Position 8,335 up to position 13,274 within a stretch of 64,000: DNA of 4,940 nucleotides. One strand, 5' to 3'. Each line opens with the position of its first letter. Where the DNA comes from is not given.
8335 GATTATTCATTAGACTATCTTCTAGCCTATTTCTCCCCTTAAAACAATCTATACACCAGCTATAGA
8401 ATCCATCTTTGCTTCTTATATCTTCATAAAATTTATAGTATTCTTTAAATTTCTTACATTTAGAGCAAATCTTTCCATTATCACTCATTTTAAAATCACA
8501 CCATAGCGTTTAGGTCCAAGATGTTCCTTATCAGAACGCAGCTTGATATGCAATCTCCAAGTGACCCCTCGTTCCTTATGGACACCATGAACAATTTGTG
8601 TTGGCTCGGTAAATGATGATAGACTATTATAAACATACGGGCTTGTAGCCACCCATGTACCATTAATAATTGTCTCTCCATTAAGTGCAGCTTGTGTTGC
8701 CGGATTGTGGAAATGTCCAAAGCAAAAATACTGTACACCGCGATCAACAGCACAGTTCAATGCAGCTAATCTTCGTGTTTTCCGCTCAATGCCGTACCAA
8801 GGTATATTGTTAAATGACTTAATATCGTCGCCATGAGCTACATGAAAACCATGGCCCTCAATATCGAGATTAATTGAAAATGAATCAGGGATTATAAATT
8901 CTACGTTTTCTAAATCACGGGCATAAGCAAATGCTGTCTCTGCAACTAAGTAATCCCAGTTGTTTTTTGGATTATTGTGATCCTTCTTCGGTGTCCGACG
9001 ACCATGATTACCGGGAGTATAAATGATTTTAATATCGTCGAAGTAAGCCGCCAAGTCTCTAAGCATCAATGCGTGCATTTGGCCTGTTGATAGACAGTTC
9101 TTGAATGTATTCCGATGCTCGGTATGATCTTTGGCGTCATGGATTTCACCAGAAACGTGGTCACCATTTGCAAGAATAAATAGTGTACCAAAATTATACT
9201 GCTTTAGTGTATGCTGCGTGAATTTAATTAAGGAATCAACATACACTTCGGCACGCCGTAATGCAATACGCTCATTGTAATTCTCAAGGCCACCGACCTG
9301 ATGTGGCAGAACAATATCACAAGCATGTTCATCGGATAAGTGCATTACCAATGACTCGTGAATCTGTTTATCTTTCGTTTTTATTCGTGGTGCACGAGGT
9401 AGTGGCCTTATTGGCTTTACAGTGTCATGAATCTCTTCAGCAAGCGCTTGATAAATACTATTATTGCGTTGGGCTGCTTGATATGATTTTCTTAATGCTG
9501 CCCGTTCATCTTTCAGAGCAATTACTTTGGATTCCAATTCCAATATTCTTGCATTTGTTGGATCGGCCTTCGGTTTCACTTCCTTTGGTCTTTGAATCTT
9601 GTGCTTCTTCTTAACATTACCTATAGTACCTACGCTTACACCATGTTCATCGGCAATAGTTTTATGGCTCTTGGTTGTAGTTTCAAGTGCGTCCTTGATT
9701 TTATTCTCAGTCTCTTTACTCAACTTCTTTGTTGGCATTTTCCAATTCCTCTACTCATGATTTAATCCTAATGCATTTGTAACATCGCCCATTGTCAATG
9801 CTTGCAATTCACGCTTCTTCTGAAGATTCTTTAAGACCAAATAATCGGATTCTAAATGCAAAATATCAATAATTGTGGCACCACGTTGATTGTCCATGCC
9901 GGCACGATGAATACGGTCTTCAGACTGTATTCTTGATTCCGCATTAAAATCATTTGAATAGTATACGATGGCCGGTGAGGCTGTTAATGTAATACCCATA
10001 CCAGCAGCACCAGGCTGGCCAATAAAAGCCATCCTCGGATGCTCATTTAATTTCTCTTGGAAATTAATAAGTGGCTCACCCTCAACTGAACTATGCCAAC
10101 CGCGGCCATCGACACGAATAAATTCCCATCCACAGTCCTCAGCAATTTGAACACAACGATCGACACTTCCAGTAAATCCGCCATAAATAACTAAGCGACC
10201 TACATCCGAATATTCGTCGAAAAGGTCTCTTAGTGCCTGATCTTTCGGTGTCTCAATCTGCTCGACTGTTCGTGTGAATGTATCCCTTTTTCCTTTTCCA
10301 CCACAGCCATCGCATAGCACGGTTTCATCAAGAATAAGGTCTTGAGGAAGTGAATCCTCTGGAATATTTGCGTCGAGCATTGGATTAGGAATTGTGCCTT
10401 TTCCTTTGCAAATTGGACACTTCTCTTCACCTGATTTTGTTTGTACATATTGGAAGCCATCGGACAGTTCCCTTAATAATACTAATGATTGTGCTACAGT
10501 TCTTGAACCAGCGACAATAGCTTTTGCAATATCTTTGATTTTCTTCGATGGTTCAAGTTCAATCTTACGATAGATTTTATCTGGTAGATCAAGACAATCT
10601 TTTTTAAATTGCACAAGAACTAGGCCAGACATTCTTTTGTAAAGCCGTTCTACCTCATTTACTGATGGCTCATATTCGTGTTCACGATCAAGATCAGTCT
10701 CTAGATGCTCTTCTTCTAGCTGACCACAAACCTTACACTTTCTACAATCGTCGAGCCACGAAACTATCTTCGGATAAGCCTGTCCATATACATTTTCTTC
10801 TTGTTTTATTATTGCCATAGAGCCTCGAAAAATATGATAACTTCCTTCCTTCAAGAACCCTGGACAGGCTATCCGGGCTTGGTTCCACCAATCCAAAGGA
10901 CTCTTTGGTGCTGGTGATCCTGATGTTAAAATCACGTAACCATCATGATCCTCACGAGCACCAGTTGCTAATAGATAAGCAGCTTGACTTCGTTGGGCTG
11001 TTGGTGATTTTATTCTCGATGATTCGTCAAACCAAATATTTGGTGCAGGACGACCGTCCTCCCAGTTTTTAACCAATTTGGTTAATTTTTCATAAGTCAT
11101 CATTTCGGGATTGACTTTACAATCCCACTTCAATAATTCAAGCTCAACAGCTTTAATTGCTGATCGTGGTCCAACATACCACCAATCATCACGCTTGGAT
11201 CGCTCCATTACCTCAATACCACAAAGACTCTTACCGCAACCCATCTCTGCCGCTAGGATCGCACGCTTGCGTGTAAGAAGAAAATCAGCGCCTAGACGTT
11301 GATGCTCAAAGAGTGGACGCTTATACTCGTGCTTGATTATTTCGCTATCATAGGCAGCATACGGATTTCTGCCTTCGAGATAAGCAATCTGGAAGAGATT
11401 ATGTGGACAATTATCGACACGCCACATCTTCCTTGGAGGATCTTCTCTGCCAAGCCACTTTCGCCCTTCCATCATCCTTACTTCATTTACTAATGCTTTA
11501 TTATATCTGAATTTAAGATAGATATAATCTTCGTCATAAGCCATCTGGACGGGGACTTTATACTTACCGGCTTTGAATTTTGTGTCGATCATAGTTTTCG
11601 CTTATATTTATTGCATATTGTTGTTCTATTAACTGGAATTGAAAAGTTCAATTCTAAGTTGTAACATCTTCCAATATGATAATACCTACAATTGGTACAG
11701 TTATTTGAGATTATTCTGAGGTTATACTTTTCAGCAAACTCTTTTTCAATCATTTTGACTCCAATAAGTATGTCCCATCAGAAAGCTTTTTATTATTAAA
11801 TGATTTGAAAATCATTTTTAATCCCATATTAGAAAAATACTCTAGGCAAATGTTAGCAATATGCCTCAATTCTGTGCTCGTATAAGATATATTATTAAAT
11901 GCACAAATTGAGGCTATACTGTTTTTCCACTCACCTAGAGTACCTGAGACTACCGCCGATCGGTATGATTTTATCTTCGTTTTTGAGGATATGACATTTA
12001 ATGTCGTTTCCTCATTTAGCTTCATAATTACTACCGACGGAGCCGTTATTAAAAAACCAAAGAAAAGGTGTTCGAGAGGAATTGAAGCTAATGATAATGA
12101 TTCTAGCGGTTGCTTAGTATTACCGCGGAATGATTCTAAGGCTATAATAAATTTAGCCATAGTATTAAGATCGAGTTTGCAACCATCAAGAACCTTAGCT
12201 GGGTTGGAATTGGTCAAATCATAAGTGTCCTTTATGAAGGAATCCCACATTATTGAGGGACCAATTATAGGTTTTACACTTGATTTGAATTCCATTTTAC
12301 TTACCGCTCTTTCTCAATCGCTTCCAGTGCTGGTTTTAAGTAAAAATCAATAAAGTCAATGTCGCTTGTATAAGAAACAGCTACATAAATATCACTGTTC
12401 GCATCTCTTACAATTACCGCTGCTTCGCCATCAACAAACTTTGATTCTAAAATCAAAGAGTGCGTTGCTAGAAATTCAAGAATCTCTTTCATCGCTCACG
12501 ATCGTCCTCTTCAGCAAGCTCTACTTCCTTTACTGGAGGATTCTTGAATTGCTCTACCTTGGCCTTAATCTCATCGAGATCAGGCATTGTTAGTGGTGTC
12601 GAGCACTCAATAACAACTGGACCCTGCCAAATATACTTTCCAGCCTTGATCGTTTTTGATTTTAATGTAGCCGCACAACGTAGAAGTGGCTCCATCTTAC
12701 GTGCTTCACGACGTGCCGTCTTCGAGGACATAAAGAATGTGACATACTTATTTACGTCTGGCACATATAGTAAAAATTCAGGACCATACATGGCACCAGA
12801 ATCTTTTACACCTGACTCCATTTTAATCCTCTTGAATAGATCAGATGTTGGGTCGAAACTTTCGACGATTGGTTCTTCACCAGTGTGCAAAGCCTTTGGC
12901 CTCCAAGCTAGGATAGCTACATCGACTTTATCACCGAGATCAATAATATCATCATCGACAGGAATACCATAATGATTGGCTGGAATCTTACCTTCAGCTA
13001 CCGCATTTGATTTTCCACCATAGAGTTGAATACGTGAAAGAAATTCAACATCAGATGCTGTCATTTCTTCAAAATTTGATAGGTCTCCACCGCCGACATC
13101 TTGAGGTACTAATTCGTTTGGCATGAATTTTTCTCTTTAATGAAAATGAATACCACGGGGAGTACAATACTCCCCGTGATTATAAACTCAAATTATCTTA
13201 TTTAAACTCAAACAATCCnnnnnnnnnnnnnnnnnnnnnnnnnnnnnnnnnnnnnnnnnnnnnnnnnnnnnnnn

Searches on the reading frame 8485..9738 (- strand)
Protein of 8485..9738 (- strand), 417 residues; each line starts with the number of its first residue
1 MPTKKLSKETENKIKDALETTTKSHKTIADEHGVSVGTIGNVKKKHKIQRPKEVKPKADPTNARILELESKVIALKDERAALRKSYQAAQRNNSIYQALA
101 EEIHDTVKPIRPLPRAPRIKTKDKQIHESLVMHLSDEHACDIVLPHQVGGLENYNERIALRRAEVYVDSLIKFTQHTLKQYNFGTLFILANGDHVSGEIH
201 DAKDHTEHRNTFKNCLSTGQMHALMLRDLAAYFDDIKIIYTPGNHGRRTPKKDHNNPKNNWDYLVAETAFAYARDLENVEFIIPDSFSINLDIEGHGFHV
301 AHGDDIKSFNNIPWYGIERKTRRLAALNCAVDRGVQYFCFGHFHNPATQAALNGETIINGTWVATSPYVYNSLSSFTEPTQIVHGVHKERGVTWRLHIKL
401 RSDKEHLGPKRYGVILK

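Call 10: search_protein_families(library=phrogs, proteins=[window:8485-9738:-])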
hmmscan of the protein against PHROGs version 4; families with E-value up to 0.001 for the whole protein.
window:8485-9738:- (417 aa): 1 family
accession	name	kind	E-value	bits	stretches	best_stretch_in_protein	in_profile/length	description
phrog_284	-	DNA, RNA and nucleotide metabolism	1.3e-40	140.6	1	59-392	58-386/398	exonuclease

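Call 11: search_protein_families(library=pfam, proteins=[window:8485-9738:-])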
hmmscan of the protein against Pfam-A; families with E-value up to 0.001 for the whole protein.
window:8485-9738:- (417 aa): 0 families

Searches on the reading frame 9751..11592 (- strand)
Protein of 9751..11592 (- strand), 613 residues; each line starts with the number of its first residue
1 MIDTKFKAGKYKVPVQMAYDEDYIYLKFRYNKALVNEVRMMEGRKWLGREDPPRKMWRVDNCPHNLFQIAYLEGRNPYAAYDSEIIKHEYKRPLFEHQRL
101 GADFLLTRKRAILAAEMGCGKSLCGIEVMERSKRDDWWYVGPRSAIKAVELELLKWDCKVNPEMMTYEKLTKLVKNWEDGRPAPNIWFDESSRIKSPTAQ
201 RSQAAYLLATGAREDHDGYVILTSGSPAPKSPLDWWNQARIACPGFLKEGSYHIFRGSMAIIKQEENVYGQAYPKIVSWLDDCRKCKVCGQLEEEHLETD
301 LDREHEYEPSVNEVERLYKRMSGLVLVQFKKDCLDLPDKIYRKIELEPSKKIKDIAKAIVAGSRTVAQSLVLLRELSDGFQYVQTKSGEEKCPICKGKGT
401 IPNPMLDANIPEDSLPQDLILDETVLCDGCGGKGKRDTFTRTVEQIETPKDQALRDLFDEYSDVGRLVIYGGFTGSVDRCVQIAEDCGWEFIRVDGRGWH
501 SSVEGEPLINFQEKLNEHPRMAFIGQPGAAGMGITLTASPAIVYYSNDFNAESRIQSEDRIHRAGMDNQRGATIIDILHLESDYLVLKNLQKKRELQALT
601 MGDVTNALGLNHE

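Call 10: search_protein_families(library=phrogs, proteins=[window:9751-11592:-])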
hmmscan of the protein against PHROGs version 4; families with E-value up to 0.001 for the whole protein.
window:9751-11592:- (613 aa): 1 family
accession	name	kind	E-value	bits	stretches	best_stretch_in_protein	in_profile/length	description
phrog_62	-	DNA, RNA and nucleotide metabolism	5e-58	197.6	1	86-604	689-1136/1881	DNA helicase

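Call 11: search_protein_families(library=pfam, proteins=[window:9751-11592:-])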
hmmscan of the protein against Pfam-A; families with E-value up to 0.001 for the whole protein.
window:9751-11592:- (613 aa): 1 family
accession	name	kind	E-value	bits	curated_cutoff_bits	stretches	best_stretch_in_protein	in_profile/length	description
PF00176.29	SNF2-rel_dom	-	0.00023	20.8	24.9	0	165-353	109-246/290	SNF2-related domain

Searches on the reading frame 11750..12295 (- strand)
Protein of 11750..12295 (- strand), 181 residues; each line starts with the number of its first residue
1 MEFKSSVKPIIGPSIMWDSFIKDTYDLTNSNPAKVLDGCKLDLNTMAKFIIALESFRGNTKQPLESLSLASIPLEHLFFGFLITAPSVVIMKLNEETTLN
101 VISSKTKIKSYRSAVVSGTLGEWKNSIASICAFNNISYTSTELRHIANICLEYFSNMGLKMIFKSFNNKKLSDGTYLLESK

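Call 10: search_protein_families(library=phrogs, proteins=[window:11750-12295:-])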
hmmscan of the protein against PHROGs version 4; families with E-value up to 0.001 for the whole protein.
window:11750-12295:- (181 aa): 0 families

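Call 11: search_protein_families(library=pfam, proteins=[window:11750-12295:-])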
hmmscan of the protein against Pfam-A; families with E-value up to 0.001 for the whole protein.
window:11750-12295:- (181 aa): 0 families

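Call 83: search_solved_structures(query=window:11750-12295:-, max_evalue=10)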
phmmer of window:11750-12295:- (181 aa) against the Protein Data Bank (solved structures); distinct sequences matched with E-value up to 10: 1.
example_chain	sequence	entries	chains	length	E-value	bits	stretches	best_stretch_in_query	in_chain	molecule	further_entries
6ewt_A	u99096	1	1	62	0.21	14.8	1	85-130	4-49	NRPS Kj12B-NDD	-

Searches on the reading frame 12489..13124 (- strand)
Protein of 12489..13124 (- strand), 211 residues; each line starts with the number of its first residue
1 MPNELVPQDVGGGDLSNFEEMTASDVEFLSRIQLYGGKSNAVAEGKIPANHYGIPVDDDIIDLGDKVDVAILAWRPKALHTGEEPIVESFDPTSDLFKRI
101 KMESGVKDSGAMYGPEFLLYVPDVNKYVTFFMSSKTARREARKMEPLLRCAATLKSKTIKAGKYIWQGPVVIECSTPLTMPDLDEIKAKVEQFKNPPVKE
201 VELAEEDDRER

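Call 10: search_protein_families(library=phrogs, proteins=[window:12489-13124:-])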
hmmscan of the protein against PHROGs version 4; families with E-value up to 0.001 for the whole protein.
window:12489-13124:- (211 aa): 0 families

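Call 11: search_protein_families(library=pfam, proteins=[window:12489-13124:-])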
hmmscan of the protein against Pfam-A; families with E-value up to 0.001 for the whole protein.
window:12489-13124:- (211 aa): 0 families

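Call 44: search_protein_families(library=pfam, proteins=[window:12489-13124:-], max_evalue=1)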
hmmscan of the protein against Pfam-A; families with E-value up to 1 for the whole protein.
window:12489-13124:- (211 aa): 1 family
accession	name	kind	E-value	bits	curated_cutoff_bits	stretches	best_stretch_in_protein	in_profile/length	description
PF22393.2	MLPTv-like_HTH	-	0.075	13.9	20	0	98-112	32-46/83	MLPTv-like, helix-turn-helix domain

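Call 82: search_solved_structures(query=window:12489-13124:-, max_evalue=10)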
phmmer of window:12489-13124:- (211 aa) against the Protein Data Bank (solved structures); distinct sequences matched with E-value up to 10: 2.
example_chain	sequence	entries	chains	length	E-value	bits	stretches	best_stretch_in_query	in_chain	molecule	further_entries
9yfl_B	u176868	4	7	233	0.83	12.7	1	43-119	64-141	H/ACA ribonucleoprotein complex subunit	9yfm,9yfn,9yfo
6cvj_D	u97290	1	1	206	1.4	12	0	175-195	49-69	Microtubule-associated protein tau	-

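Call 85: find_homologous_proteins(query=window:12489-13124:-, max_evalue=0.00001)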
Query window:12489-13124:- (211 aa): 86 proteins with E <= 0.00001 among 274 candidates.
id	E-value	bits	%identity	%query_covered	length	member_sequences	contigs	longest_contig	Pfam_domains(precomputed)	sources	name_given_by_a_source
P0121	1.5e-136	471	100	100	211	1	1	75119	-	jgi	-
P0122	4.2e-84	300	66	100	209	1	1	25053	-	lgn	-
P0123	1.2e-83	298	64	100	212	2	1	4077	-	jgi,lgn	jgi:hypothetical protein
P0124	1.3e-83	298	65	100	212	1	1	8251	-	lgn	-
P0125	3.0e-83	297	66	100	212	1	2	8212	-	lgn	-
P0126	6.8e-83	296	64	100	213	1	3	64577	-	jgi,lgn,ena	-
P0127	3.3e-82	293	64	100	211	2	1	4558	-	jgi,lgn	-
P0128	3.1e-81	290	64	100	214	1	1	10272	-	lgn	-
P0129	2.8e-80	287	62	100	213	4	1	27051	-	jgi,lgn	jgi:hypothetical protein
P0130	1.9e-79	284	62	100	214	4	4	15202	-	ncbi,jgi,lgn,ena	-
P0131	4.1e-74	267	65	90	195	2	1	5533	-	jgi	jgi:hypothetical protein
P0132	2.6e-67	245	54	100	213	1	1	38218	-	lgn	-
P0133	6.8e-67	243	51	100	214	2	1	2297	-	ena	-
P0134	1.6e-65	239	55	98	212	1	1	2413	-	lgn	-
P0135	4.2e-65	238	54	98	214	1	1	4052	-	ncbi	-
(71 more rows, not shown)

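Call 95: predict_structure(alignment_id=A3)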
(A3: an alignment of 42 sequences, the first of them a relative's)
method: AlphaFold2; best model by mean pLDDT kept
length: 211 residues; sequences in the alignment: 42
mean_pLDDT: 88.7   pTM: 0.79
mean pLDDT of the five models: 88.7, 85.5, 85.4, 85.4, 83.6
residues with pLDDT >= 90: 162; 70-90: 16; 50-70: 30; < 50: 3
segments of 3 or more residues with pLDDT < 50: none
pLDDT, mean of each block of 10 residues (from residue 1): 68 64 67 94 95 95 98 97 92 96 94 98 97 95 95 96 93 95 95 85 60 53
secondary structure, 60 per line:
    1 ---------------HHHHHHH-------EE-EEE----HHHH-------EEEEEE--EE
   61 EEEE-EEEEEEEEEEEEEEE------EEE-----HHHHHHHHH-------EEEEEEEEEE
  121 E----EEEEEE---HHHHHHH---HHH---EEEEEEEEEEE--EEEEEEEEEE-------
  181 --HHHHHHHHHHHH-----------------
elements in order: H16-22 E33-35 H40-43 E51-56 E59-64 E66-80 E87-89 H95-103 E111-121 E126-131 H135-141 E151-161 E164-173 H183-194

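Call 97: fold_search(model_id=the predicted structure, library=pdb)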
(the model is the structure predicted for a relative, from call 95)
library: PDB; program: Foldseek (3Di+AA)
matches with E <= 10: 672; with E <= 0.001: 0
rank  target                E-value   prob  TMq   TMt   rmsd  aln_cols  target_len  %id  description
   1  2pn1                  5.9e-02  0.13  0.15  0.12  19.8       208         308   10  Crystal structure of carbamoylphosphate synthase large subunit (split gene in MJ) (ZP_00538348.1) from Exiguobacterium s (released 2007-05-08)
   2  3m24_D                6.6e-02  0.08  0.10  0.10  14.5       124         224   14  Crystal structure of TagBFP fluorescent protein (released 2010-05-26)
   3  5yt1_B                7.0e-02  0.08  0.11  0.10  14.9       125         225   14  Crystal structrure of near infrared fluoresecent protein mNeptune684 (released 2018-11-21)
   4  5jva_D                7.8e-02  0.08  0.10  0.10  14.8       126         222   14  1.95 angstrom crystal structure of TAGRFP-T (released 2017-05-17)
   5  3pj5_A                8.3e-02  0.08  0.10  0.10  14.5       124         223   13  Crystal structure of far-red fluorescent protein Katushka crystallized at pH 5.0 (released 2011-05-25)
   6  3pj7_C                8.8e-02  0.08  0.10  0.10  15.3       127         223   12  Crystal structure of far-red fluorescent protein Katushka crystallized at pH 8.5 (released 2011-05-25)
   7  3svn_D                9.8e-02  0.07  0.11  0.10  13.9       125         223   13  Crystal structure of mKate S158A mutant at pH 7.5 (released 2011-09-14)
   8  3svn_A                1.0e-01  0.07  0.10  0.10  13.8       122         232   13  Crystal structure of mKate S158A mutant at pH 7.5 (released 2011-09-14)
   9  8s4s_A                1.1e-01  0.20  0.16  0.24  11.5       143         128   10  PrgE from plasmid pCF10 (released 2024-05-29)
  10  3pj7_A                1.1e-01  0.07  0.10  0.10  14.8       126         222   13  Crystal structure of far-red fluorescent protein Katushka crystallized at pH 8.5 (released 2011-05-25)
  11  3svr_C                1.1e-01  0.07  0.10  0.10  13.8       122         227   13  Crystal structure of mkate mutant S158A/S143C at pH 7.5 (released 2011-09-14)
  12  3m24_C                1.2e-01  0.07  0.10  0.09  15.0       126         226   10  Crystal structure of TagBFP fluorescent protein (released 2010-05-26)
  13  3svn_B                1.3e-01  0.07  0.11  0.10  14.6       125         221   14  Crystal structure of mKate S158A mutant at pH 7.5 (released 2011-09-14)
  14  7bhg_A                1.3e-01  0.06  0.10  0.10  13.9       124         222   13  Gene-engineered variant of FusionRed with Trp based chromophore - 2.1A (released 2022-03-02)
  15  3h1o_A                1.3e-01  0.06  0.10  0.10  13.7       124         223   13  The Structure of Fluorescent Protein FP480 (released 2009-09-08)
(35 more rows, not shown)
